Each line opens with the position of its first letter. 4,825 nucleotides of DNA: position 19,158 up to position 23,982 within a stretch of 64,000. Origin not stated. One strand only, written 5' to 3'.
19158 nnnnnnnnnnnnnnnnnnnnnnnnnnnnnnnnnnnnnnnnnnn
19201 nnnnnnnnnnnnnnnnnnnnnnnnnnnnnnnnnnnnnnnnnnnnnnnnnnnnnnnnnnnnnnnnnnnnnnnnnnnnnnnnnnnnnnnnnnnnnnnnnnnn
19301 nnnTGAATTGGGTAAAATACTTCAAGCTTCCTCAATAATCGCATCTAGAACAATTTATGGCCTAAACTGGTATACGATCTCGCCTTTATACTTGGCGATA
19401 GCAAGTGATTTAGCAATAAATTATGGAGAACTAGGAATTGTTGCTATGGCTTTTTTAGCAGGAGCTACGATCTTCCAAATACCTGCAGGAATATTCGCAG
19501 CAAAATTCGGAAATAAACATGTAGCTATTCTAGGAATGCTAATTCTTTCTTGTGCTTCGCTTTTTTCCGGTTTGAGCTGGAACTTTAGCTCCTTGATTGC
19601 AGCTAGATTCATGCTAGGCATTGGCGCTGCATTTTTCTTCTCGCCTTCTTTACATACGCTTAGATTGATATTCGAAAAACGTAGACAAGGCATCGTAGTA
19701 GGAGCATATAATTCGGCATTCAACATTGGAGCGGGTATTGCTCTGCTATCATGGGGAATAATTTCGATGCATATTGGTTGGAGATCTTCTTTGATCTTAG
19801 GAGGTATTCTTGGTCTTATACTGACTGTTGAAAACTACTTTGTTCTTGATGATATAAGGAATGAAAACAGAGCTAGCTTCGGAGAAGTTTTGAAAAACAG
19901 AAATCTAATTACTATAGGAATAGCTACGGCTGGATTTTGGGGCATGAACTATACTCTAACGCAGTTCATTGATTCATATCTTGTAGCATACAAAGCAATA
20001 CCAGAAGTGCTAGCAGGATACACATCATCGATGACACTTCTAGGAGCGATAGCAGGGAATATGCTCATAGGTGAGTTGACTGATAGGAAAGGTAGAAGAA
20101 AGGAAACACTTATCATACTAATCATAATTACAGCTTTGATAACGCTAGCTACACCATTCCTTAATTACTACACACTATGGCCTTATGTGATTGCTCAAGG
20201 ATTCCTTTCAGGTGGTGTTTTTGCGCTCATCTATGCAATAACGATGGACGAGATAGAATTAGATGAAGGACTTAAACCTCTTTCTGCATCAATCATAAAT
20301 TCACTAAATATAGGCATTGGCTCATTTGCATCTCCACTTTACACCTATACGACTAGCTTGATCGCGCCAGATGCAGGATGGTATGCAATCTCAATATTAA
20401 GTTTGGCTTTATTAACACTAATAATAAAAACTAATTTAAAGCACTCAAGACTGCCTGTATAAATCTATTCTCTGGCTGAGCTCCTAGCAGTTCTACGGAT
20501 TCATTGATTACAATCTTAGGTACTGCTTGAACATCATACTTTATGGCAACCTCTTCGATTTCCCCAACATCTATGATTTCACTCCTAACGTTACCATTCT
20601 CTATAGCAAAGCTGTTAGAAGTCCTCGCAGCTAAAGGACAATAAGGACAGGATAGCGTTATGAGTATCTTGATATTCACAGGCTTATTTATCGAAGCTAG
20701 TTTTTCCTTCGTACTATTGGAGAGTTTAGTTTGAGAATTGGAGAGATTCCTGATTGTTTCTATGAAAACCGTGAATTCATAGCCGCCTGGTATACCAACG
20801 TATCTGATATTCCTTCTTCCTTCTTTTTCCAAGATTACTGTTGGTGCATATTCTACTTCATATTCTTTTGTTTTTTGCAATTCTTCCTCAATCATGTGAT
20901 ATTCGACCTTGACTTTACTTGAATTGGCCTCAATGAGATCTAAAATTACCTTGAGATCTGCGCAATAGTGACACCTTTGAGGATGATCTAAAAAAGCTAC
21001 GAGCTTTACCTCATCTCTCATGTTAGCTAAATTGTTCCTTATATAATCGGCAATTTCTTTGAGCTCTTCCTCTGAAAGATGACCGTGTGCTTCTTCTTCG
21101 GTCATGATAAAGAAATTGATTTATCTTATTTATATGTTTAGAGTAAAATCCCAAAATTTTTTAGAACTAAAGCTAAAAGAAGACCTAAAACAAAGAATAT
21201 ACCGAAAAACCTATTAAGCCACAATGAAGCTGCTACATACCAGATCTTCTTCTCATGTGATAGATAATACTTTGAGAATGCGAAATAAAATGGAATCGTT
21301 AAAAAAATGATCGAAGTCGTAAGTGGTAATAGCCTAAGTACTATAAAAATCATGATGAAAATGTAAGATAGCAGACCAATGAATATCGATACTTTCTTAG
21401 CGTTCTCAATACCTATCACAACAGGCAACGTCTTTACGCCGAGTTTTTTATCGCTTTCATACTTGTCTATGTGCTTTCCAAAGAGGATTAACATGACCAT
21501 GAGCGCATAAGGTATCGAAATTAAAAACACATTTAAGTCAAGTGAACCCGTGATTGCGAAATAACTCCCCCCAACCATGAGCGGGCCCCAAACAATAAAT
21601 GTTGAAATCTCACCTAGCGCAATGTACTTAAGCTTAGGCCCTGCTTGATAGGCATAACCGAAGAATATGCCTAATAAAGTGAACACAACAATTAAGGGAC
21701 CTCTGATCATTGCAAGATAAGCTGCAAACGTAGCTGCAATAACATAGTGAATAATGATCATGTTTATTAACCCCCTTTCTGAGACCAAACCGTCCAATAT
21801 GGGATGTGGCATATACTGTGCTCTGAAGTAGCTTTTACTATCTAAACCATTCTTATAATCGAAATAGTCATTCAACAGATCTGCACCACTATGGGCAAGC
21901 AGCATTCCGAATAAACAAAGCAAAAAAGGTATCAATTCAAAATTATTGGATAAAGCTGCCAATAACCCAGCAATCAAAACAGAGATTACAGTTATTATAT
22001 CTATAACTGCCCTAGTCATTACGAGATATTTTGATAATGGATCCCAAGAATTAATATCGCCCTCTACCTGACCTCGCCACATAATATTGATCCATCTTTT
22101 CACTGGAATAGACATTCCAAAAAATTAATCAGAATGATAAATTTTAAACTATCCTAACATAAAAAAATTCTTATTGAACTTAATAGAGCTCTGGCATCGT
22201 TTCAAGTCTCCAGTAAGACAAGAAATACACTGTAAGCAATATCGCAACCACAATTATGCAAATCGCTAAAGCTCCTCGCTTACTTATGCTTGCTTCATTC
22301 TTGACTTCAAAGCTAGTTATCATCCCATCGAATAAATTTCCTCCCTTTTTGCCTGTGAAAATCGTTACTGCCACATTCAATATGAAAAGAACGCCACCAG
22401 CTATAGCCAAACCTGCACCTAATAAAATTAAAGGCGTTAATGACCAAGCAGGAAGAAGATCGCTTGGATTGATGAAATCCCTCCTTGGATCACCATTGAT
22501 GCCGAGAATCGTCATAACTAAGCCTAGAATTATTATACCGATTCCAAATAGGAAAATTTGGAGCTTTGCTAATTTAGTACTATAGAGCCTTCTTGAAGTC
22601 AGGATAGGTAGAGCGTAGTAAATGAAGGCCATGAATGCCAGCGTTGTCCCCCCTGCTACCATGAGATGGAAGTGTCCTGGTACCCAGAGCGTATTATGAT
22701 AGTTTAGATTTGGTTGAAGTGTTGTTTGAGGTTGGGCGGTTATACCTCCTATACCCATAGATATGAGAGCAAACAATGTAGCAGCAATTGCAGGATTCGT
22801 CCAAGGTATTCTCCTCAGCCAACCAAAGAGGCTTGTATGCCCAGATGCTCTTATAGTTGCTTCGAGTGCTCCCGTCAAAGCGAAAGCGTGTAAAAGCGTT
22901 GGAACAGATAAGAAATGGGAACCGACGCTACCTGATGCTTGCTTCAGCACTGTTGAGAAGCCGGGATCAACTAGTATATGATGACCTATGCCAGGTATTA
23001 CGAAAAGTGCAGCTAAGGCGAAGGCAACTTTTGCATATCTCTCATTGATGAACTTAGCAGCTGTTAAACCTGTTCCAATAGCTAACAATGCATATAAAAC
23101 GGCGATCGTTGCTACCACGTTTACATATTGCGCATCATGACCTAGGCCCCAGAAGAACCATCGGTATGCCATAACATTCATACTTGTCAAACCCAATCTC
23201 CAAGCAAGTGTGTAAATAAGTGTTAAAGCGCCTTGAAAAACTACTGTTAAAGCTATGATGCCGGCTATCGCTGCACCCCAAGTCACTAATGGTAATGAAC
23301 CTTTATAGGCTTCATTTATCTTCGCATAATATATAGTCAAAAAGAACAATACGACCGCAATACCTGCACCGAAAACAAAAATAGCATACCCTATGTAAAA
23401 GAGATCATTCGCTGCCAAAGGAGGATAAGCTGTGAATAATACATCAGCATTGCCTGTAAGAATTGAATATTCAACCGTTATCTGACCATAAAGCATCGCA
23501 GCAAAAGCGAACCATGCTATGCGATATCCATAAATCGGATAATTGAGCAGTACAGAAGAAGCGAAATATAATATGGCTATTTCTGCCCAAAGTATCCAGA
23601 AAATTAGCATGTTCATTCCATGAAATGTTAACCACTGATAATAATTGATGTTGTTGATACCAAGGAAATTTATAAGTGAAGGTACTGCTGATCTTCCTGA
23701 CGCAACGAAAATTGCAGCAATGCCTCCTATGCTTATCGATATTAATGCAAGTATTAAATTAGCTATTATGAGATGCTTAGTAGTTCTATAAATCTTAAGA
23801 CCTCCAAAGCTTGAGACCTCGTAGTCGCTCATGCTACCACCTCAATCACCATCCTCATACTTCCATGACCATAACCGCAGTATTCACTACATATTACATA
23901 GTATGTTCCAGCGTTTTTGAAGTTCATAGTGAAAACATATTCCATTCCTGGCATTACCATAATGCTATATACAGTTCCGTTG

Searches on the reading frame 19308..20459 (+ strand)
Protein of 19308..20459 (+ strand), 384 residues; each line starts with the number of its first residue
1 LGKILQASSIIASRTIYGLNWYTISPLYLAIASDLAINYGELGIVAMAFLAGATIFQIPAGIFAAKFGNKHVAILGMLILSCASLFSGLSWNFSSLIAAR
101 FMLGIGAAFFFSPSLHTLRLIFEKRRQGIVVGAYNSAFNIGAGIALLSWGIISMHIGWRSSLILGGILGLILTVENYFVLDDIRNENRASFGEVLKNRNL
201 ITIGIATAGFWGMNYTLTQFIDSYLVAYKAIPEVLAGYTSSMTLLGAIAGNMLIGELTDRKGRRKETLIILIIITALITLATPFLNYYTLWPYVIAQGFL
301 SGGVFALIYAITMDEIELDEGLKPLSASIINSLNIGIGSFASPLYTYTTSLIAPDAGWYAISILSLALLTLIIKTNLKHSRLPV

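Call 58: search_protein_families(library=pfam, proteins=[window:19308-20459:+], max_evalue=0.00001)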
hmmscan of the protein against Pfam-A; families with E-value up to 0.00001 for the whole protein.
window:19308-20459:+ (384 aa): 2 families
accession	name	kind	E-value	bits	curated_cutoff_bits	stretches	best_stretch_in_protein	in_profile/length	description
PF07690.21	MFS_1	-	3.6e-41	141.7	33.4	2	14-222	5-230/347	Major Facilitator Superfamily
PF00083.30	Sugar_tr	-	3.2e-07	30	22.3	0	230-367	43-179/452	Sugar (and other) transporter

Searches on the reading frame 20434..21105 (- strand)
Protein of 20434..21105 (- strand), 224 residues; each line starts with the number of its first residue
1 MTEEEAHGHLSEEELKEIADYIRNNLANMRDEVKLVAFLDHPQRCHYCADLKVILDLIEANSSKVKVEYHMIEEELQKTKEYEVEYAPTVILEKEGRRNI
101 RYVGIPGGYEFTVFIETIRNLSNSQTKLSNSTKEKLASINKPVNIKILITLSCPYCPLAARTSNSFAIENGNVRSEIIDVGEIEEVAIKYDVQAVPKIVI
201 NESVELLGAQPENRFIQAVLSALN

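Call 58: search_protein_families(library=pfam, proteins=[window:20434-21105:-], max_evalue=0.00001)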
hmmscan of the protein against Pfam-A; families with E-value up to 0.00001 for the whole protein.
window:20434-21105:- (224 aa): 3 families
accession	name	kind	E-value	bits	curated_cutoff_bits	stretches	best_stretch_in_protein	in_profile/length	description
PF13192.12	Thioredoxin_3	-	8.3e-21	74.3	24.8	1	143-220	1-75/76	Thioredoxin domain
PF00085.26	Thioredoxin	-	6.1e-08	33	23.5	0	33-105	20-91/103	Thioredoxin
PF23357.1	DUF7088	-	1.4e-06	28.9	27.8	0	128-196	7-84/105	Domain of unknown function (DUF7088)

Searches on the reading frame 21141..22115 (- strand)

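Call 58: search_protein_families(library=pfam, proteins=[window:21141-22115:-], max_evalue=0.00001)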
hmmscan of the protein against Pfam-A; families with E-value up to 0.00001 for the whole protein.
window:21141-22115:- (325 aa): 1 family
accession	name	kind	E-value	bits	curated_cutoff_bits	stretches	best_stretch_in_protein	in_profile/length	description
PF01040.23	UbiA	-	1.9e-33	116.3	34.2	1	45-299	3-248/250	UbiA prenyltransferase family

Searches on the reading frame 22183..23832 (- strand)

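Call 58: search_protein_families(library=pfam, proteins=[window:22183-23832:-], max_evalue=0.00001)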
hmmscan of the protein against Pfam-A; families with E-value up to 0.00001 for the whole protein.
window:22183-23832:- (550 aa): 1 family
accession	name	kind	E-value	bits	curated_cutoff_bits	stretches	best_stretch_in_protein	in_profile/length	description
PF00115.25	COX1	-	9.4e-60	203.1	34.8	1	22-454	3-412/436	Cytochrome C and Quinol oxidase polypeptide I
